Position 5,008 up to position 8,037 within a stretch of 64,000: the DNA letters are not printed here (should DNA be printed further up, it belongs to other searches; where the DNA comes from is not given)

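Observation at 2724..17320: Thirteen-gene, tightly coupled operon combining an Opp-type binding protein with sugar-type and amino-acid-type enzymes; I cannot assign it to any named pathway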

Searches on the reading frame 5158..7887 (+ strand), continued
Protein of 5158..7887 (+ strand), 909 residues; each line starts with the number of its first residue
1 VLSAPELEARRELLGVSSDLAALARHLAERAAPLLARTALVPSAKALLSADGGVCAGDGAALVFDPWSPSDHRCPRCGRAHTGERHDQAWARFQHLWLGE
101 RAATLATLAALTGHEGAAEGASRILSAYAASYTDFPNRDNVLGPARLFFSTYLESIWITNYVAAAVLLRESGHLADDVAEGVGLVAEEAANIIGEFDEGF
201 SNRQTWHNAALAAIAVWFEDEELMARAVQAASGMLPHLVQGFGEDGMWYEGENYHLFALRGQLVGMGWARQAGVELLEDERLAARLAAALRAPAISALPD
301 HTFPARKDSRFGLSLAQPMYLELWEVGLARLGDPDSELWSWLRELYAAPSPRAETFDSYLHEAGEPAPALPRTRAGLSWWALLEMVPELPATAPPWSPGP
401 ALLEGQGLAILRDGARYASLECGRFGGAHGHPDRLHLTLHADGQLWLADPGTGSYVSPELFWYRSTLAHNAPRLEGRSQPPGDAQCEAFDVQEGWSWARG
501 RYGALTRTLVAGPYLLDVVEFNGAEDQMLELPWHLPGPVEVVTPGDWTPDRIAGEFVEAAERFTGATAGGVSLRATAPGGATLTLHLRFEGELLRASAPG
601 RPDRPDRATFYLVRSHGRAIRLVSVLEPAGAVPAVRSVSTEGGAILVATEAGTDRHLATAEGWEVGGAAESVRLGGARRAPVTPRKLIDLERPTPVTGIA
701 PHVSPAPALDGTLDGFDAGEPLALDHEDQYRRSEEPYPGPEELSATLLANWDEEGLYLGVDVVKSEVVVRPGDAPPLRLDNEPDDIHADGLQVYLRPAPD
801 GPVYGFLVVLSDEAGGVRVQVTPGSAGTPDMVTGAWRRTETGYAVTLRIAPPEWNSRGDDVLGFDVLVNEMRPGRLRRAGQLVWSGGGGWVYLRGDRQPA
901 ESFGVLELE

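Call 56: find_encoding_contigs(protein=P0324, flank=10000, max_places=1)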
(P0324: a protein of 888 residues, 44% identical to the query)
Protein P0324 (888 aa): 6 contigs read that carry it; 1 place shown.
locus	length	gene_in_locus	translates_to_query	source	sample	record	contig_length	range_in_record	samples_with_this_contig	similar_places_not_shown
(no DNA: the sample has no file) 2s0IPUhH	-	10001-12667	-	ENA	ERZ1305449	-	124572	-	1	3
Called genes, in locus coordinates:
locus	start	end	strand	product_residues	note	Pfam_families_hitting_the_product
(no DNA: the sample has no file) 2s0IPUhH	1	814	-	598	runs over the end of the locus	PF00069:Pkinase, PF01636:APH (faint), PF00069:Pkinase, PF07714:PK_Tyr_Ser-Thr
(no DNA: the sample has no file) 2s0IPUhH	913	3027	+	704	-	PF00498:FHA, PF16697:Yop-YscD_cpl (weak), PF00498:FHA, PF16697:Yop-YscD_cpl (weak), PF00089:Trypsin (weak), PF13365:Trypsin_2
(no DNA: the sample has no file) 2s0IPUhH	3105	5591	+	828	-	PF01074:Glyco_hydro_38N, PF09261:Alpha-mann_mid, PF07748:Glyco_hydro_38C (faint)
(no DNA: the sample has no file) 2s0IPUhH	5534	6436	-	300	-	PF12911:OppC_N, PF00528:BPD_transp_1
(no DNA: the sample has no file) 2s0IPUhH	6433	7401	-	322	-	PF19300:BPD_transp_1_N, PF00528:BPD_transp_1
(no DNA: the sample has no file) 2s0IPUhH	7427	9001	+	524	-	PF00496:SBP_bac_5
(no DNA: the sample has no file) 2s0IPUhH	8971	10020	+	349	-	PF00288:GHMP_kinases_N, PF08544:GHMP_kinases_C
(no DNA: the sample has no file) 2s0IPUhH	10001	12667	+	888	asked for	PF07940:Hepar_II_III_C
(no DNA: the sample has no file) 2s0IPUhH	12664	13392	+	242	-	PF00588:SpoU_methylase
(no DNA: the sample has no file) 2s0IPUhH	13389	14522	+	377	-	PF00202:Aminotran_3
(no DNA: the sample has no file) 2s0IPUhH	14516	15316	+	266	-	PF04909:Amidohydro_2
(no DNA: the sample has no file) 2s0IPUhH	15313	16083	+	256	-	-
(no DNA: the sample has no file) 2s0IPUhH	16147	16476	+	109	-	PF13473:Cupredoxin_1 (weak), PF00127:Copper-bind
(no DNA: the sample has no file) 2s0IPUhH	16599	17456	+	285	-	PF00701:DHDPS (weak)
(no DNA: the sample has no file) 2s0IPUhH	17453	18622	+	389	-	-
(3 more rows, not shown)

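Call 70: search_protein_families(library=pfam, proteins=[L062:4994-5653:+, L062:12762-13511:+], max_evalue=5)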
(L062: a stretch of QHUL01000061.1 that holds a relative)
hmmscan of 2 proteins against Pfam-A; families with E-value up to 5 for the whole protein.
L062:4994-5653:+ (219 aa): 7 families
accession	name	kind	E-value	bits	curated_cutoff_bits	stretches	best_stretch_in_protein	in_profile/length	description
PF12146.15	Hydrolase_4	-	5e-06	26.4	27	1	89-190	52-154/239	Serine aminopeptidase, S33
PF00561.26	Abhydrolase_1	-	8.9e-05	22.7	25.8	1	117-156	71-105/245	alpha/beta hydrolase fold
PF01738.24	DLH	-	0.00018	21.6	21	1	99-205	81-183/217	Dienelactone hydrolase family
PF03959.19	FSH1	-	0.0016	18.6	21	1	73-209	63-201/211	Serine hydrolase (FSH1)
PF02230.22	Abhydrolase_2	-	0.0041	17.4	23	1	112-216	102-208/217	Phospholipase/Carboxylesterase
PF18498.6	DUF5618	-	0.15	12.8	33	1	87-147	60-119/121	Domain of unknown function (DUF5618)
PF03583.20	LIP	-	0.21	11.3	23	1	101-135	54-90/286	Secretory lipase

L062:12762-13511:+ (249 aa): 1 family
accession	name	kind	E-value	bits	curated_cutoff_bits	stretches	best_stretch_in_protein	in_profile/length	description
PF00588.24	SpoU_methylase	-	9.8e-28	97.5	29.7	1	3-152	2-142/142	SpoU rRNA Methylase family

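Call 91: get_annotated_region(hit=H4, flank=9000)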
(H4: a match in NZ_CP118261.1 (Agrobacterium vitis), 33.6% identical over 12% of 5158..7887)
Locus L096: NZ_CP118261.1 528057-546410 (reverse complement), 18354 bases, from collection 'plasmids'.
description: Agrobacterium vitis strain T60/94 plasmid pAt, complete sequence
organism: Agrobacterium vitis (NCBI taxid 373)
taxonomy: Bacteria; Pseudomonadota; Alphaproteobacteria; Hyphomicrobiales; Rhizobiaceae; Agrobacterium; Agrobacterium vitis
host: -; source: Grape,cell culture; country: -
typing (MOB-suite, as given by PLSDB): conjugative; replicon rep_cluster_287; relaxase MOBQ; mating-pair formation MPF_T
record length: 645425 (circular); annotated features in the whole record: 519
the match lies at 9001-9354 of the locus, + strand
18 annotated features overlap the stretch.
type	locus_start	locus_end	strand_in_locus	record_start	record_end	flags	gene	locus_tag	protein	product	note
CDS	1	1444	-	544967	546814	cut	-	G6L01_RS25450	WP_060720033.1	DUF2264 domain-containing protein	-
CDS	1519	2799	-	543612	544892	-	-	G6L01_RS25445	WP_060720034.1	sugar ABC transporter substrate-binding protein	-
CDS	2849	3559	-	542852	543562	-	-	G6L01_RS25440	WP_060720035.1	DUF624 domain-containing protein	-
CDS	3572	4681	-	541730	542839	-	-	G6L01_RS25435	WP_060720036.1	ABC transporter ATP-binding protein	-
CDS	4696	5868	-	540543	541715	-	-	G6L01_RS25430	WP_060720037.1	glycoside hydrolase family 88 protein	-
CDS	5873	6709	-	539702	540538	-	-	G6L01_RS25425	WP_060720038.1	carbohydrate ABC transporter permease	GO:0008643 - carbohydrate transport [Evidence IEA]; GO:0055085 - transmembrane transport [Evidence IEA]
CDS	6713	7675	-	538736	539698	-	-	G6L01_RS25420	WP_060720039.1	sugar ABC transporter permease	-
CDS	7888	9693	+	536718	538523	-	-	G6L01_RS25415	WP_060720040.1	heparinase II/III family protein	-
CDS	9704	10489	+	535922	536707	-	-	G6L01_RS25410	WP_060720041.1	hypothetical protein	-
CDS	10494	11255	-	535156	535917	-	-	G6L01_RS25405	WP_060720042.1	FadR/GntR family transcriptional regulator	-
CDS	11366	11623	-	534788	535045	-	-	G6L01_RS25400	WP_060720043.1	WGR domain-containing protein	-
CDS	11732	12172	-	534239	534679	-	-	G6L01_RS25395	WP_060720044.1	RbsD/FucU domain-containing protein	GO:0005996 - monosaccharide metabolic process [Evidence IEA]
CDS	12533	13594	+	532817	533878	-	ugpC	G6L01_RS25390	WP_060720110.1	sn-glycerol-3-phosphate ABC transporter ATP-binding protein UgpC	-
CDS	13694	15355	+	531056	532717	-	-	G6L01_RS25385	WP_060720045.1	hypothetical protein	-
CDS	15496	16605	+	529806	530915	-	-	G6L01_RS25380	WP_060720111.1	sugar ABC transporter permease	-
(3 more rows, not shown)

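Call 92: get_annotated_region(hit=H1, flank=9000)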
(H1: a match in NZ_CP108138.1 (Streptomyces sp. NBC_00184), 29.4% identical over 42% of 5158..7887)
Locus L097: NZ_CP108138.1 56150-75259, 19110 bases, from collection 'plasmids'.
description: Streptomyces sp. NBC_00184 plasmid unnamed1, complete sequence
organism: Streptomyces sp. NBC_00184 (NCBI taxid 2975673)
taxonomy: Bacteria; Actinomycetota; Actinomycetes; Kitasatosporales; Streptomycetaceae; Streptomyces; Streptomyces sp. NBC 00184
host: -; source: -; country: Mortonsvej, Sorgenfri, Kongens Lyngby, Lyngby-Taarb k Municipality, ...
typing (MOB-suite, as given by PLSDB): non-mobilizable
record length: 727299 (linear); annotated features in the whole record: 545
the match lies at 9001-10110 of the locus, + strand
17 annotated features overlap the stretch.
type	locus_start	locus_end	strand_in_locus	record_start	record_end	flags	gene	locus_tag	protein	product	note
CDS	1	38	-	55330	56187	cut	-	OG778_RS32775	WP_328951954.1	alpha/beta hydrolase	-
CDS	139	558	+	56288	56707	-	-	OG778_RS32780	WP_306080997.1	helix-turn-helix domain-containing protein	-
CDS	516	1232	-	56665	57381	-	-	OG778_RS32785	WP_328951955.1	hypothetical protein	-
CDS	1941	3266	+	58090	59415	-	-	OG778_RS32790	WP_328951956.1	endo-1,4-beta-xylanase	GO:0005975 - carbohydrate metabolic process [Evidence IEA]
CDS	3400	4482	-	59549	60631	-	-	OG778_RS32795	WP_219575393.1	LacI family DNA-binding transcriptional regulator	GO:0006351 - DNA-templated transcription [Evidence IEA]; GO:0045892 - negative regulation of DNA-templated ...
CDS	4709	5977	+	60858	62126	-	-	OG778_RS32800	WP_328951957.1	ABC transporter substrate-binding protein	-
CDS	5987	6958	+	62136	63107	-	-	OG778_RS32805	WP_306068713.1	sugar ABC transporter permease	-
CDS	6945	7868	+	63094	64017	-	-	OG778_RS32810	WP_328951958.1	carbohydrate ABC transporter permease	GO:0008643 - carbohydrate transport [Evidence IEA]; GO:0055085 - transmembrane transport [Evidence IEA]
CDS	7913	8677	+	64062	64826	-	-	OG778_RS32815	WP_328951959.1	SDR family NAD(P)-dependent oxidoreductase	-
CDS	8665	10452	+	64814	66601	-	-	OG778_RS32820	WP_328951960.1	heparinase II/III family protein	-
CDS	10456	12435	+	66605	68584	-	-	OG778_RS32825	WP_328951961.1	heparinase II/III family protein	-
CDS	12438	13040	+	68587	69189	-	-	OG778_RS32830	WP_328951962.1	hypothetical protein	-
CDS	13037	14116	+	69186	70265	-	-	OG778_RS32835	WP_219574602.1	right-handed parallel beta-helix repeat-containing protein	-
CDS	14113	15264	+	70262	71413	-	-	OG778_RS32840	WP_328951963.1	SGNH/GDSL hydrolase family protein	-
CDS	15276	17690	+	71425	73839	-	-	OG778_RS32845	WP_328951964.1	polysaccharide lyase 8 family protein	-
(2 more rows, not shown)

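Call 93: find_encoding_contigs(protein=P0214, flank=10000, max_places=1)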
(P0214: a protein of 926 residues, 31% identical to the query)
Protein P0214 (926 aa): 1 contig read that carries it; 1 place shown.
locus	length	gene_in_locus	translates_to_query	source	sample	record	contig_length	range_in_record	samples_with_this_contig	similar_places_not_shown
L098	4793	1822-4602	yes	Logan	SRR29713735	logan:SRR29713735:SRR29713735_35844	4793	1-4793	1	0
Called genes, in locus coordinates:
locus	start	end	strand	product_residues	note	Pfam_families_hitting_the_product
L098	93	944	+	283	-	PF04909:Amidohydro_2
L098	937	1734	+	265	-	PF04909:Amidohydro_2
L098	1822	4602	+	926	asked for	PF07940:Hepar_II_III_C, PF06452:CBM9_1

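Call 95: search_protein_families(library=pfam, proteins=[P0176, P0146, P0209, P0220, P0258, P0246, P0192, P0233, P0227], max_evalue=0.0001)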
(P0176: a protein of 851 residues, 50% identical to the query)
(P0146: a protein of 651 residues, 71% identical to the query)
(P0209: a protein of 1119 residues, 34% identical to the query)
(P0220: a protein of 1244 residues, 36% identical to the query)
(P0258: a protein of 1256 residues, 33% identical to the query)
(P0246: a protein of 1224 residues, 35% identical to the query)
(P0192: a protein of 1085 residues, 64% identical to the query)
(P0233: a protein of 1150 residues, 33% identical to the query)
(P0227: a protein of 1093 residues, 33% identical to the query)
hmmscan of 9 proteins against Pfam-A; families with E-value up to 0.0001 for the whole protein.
P0176 (851 aa): 1 family
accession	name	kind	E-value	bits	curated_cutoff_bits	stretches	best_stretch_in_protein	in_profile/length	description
PF07940.18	Hepar_II_III_C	-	6e-07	29.7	24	1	710-769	6-69/237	Heparinase II/III-like, C-terminal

P0146 (651 aa): 1 family
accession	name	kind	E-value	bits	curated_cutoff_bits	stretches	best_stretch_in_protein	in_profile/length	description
PF05426.18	Alginate_lyase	-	3.3e-07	30.5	22.2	1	376-583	31-251/275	Alginate lyase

P0209 (1119 aa): 2 families
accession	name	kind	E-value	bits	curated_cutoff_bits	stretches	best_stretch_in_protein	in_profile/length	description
PF07940.18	Hepar_II_III_C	-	1.4e-17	64.5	24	1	400-552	6-174/237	Heparinase II/III-like, C-terminal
PF06452.16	CBM9_1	-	8.8e-12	45.7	23.4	1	933-1114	25-179/185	Carbohydrate family 9 binding domain-like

P0220 (1244 aa): 3 families
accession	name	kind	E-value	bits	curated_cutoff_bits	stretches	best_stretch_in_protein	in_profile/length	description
PF07940.18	Hepar_II_III_C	-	1.3e-15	58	24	1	384-574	7-192/237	Heparinase II/III-like, C-terminal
PF06452.16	CBM9_1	-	3e-14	53.8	23.4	1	1051-1239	20-180/185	Carbohydrate family 9 binding domain-like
PF16889.11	Hepar_II_III_N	-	2.2e-05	24.4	22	0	246-320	242-317/340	Heparinase II/III N-terminus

P0258 (1256 aa): 3 families
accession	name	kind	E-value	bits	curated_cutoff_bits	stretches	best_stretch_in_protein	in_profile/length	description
PF06452.16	CBM9_1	-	3.6e-15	56.8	23.4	1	1068-1252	16-181/185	Carbohydrate family 9 binding domain-like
PF07940.18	Hepar_II_III_C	-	5.4e-15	56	24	1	408-563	6-170/237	Heparinase II/III-like, C-terminal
PF05426.18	Alginate_lyase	-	2.6e-09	37.4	22.2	1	133-334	58-270/275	Alginate lyase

P0246 (1224 aa): 3 families
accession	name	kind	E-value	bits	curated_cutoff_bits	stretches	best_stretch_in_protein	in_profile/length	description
PF06452.16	CBM9_1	-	7.3e-17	62.3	23.4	1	1048-1223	26-183/185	Carbohydrate family 9 binding domain-like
PF05426.18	Alginate_lyase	-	8.3e-14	52.1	22.2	1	121-315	64-269/275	Alginate lyase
PF07940.18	Hepar_II_III_C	-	1.6e-10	41.3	24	1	399-481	13-97/237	Heparinase II/III-like, C-terminal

P0192 (1085 aa): 1 family
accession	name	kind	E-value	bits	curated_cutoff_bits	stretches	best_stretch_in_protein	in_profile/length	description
PF07940.18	Hepar_II_III_C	-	1.5e-07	31.7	24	1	408-500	10-95/237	Heparinase II/III-like, C-terminal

P0233 (1150 aa): 2 families
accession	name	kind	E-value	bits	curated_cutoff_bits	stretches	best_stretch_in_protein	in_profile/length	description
PF07940.18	Hepar_II_III_C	-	3e-14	53.5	24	1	404-484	8-93/237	Heparinase II/III-like, C-terminal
PF06452.16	CBM9_1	-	2.7e-07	31.1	23.4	1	993-1127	41-166/185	Carbohydrate family 9 binding domain-like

P0227 (1093 aa): 4 families
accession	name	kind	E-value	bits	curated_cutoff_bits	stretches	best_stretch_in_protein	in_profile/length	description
PF07940.18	Hepar_II_III_C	-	2e-16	60.7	24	1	403-570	7-192/237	Heparinase II/III-like, C-terminal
PF06452.16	CBM9_1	-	1.8e-12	47.9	23.4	1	915-1090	17-180/185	Carbohydrate family 9 binding domain-like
PF16889.11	Hepar_II_III_N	-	6.9e-09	35.9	22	1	94-323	99-323/340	Heparinase II/III N-terminus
PF05426.18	Alginate_lyase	-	4.1e-07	30.2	22.2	1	107-298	63-265/275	Alginate lyase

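Call 96: find_encoding_contigs(protein=P0220, flank=10000, max_places=2)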
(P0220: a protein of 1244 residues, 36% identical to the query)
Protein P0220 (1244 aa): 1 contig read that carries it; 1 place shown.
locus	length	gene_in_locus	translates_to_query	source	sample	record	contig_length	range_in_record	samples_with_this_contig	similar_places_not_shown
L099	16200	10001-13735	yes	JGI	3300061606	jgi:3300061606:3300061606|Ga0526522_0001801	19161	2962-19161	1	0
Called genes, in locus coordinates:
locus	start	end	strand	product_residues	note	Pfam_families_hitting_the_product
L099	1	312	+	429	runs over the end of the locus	PF01547:SBP_bac_1, PF13416:SBP_bac_8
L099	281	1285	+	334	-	PF00528:BPD_transp_1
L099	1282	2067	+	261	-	PF00528:BPD_transp_1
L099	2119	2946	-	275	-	PF01261:AP_endonuc_2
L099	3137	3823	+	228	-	PF00392:GntR, PF07729:FCD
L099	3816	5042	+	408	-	PF01053:Cys_Met_Meta_PP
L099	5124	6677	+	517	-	PF01547:SBP_bac_1, PF13416:SBP_bac_8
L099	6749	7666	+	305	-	PF00528:BPD_transp_1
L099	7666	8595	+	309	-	PF00528:BPD_transp_1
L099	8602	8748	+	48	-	-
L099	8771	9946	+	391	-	PF00005:ABC_tran, PF13304:AAA_21 (faint), PF17912:OB_MalK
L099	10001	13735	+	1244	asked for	PF16889:Hepar_II_III_N (faint), PF07940:Hepar_II_III_C, PF06452:CBM9_1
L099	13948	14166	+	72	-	-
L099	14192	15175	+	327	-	PF01408:GFO_IDH_MocA, PF02894:GFO_IDH_MocA_C, PF22725:GFO_IDH_MocA_C3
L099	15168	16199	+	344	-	?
